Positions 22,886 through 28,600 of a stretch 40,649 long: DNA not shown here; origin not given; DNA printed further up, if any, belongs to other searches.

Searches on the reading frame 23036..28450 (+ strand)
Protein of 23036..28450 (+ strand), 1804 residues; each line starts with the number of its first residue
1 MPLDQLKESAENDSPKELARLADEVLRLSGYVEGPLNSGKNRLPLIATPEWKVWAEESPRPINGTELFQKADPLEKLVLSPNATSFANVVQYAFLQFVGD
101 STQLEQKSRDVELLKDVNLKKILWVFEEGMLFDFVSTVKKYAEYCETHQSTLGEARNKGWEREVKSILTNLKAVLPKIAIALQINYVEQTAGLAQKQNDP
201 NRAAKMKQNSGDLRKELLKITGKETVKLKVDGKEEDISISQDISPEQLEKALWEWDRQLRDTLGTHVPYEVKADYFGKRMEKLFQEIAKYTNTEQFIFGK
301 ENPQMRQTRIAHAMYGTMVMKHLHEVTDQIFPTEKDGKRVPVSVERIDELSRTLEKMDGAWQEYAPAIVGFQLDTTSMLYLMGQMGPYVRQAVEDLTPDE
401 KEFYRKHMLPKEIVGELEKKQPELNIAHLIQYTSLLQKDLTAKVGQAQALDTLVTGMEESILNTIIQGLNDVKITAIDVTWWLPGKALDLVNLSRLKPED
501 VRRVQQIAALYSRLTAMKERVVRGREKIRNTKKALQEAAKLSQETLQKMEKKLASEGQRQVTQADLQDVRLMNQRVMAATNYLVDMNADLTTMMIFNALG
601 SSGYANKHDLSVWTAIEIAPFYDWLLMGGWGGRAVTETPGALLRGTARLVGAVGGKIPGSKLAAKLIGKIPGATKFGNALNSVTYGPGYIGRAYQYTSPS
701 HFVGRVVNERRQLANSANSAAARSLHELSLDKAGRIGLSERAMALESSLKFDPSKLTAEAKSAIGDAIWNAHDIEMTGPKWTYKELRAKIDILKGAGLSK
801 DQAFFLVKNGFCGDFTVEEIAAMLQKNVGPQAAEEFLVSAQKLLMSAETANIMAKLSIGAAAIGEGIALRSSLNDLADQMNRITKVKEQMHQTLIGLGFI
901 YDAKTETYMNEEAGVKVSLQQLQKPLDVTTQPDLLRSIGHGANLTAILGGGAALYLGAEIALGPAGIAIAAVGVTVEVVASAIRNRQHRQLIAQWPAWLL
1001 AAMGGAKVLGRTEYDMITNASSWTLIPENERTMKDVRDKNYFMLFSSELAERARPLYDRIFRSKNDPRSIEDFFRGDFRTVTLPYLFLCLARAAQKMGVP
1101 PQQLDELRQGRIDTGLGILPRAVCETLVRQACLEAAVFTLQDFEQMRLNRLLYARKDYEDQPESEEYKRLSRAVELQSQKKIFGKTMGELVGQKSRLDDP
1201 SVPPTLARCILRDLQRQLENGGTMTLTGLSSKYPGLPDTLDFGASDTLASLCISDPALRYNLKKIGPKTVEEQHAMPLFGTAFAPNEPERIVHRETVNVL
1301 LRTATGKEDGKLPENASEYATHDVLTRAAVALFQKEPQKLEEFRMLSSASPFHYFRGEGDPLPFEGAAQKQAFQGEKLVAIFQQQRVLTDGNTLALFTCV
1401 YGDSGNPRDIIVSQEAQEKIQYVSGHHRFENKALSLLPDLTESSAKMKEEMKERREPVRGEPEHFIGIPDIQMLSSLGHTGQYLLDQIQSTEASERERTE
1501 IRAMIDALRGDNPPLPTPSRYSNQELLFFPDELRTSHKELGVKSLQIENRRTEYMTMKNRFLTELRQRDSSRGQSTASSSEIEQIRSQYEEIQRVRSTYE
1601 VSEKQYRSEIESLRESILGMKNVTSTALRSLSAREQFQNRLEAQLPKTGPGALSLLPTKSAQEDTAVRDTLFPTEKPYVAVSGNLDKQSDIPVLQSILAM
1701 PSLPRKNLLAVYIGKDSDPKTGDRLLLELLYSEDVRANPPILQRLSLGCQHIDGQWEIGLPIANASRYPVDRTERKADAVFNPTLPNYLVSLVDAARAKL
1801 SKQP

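Call 13: search_protein_families(library=pfam, proteins=[window:23036-28450:+], max_evalue=0.001)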
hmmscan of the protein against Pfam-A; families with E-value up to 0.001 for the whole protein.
window:23036-28450:+ (1804 aa): 0 families

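Call 76: search_protein_families(library=phrogs, proteins=[window:23036-28450:+], max_evalue=0.01)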
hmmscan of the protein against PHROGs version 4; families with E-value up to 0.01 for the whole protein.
window:23036-28450:+ (1804 aa): 1 family
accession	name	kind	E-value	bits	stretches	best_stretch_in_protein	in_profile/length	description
phrog_1844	-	unknown function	0.0017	19.4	0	1008-1065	23-78/98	unknown function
